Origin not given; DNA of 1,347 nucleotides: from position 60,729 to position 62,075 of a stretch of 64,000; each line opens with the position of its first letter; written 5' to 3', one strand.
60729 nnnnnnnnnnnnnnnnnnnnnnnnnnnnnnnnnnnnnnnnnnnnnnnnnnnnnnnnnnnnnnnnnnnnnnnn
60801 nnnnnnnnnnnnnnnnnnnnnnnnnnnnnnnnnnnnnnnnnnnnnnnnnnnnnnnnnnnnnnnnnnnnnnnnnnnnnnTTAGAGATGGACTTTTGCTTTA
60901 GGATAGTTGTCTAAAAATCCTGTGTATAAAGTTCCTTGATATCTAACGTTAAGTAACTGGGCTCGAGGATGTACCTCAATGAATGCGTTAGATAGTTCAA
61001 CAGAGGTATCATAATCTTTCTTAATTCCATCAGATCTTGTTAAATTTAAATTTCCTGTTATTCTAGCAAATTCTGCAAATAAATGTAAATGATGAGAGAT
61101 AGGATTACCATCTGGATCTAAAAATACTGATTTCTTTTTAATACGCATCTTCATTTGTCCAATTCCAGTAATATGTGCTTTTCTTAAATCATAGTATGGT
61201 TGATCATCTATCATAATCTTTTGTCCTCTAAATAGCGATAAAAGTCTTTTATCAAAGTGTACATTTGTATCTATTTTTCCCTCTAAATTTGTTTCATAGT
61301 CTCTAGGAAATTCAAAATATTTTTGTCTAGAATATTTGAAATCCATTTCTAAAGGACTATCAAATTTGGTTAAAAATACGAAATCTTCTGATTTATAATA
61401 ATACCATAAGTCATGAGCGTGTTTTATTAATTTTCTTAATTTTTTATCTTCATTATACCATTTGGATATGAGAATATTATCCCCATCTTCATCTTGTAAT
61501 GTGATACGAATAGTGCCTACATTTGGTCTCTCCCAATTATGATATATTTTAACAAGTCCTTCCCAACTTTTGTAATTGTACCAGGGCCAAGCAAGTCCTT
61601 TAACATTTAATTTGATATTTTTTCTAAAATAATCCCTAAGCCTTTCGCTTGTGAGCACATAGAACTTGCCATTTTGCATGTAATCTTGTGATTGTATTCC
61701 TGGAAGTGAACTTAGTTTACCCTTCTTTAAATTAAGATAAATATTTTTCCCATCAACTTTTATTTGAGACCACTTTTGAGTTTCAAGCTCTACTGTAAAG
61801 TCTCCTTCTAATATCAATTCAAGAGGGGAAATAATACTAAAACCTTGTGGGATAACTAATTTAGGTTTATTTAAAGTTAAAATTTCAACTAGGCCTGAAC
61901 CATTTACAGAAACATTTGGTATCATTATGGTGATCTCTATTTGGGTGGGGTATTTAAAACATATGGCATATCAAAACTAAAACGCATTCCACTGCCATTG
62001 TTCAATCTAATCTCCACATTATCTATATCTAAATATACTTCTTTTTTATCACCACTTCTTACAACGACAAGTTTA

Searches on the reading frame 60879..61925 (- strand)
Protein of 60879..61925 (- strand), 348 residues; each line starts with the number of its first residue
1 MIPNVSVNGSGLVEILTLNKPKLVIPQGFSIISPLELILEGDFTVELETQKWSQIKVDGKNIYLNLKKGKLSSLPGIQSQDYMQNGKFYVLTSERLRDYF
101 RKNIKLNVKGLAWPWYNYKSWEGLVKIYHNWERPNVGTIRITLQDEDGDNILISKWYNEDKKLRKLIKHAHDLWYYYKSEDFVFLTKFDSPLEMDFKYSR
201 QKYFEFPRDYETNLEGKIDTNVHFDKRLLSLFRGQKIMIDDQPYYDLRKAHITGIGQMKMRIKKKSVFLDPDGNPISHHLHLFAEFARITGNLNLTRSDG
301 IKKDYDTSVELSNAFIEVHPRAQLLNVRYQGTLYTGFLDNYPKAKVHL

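Call 53: find_encoding_contigs(protein=window:60879-61925:-, flank=10000, max_places=2)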
Protein window:60879-61925:- (348 aa): 1 contig read that carries it; 1 place shown.
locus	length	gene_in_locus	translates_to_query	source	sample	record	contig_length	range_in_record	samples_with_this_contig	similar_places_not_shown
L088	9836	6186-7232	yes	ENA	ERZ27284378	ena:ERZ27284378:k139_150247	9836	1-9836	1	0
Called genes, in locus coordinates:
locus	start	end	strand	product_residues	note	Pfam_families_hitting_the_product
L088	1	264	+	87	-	?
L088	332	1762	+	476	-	PF02934:GatB_N, PF02637:GatB_Yqey (weak)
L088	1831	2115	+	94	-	-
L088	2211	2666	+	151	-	-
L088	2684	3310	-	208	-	PF01636:APH (faint), PF00069:Pkinase, PF01163:RIO1, PF03109:ABC1 (weak), PF06293:Kdo (faint)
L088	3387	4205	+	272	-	PF16254:DUF4910 (faint), PF04389:Peptidase_M28, PF01546:Peptidase_M20 (weak)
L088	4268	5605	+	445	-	PF00324:AA_permease, PF03845:Spore_permease, PF13520:AA_permease_2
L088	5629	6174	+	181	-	-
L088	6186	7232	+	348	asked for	-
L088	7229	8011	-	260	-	PF01135:PCMT (weak), PF13489:Methyltransf_23, PF06325:PrmA, PF01209:Ubie_methyltran, PF08241:Methyltransf_11, PF08242:Methyltransf_12, PF13649:Methyltransf_25, PF13847:Methyltransf_31, +2 more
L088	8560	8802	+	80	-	-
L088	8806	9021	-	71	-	-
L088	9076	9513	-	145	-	PF01015:Ribosomal_S3Ae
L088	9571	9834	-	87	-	?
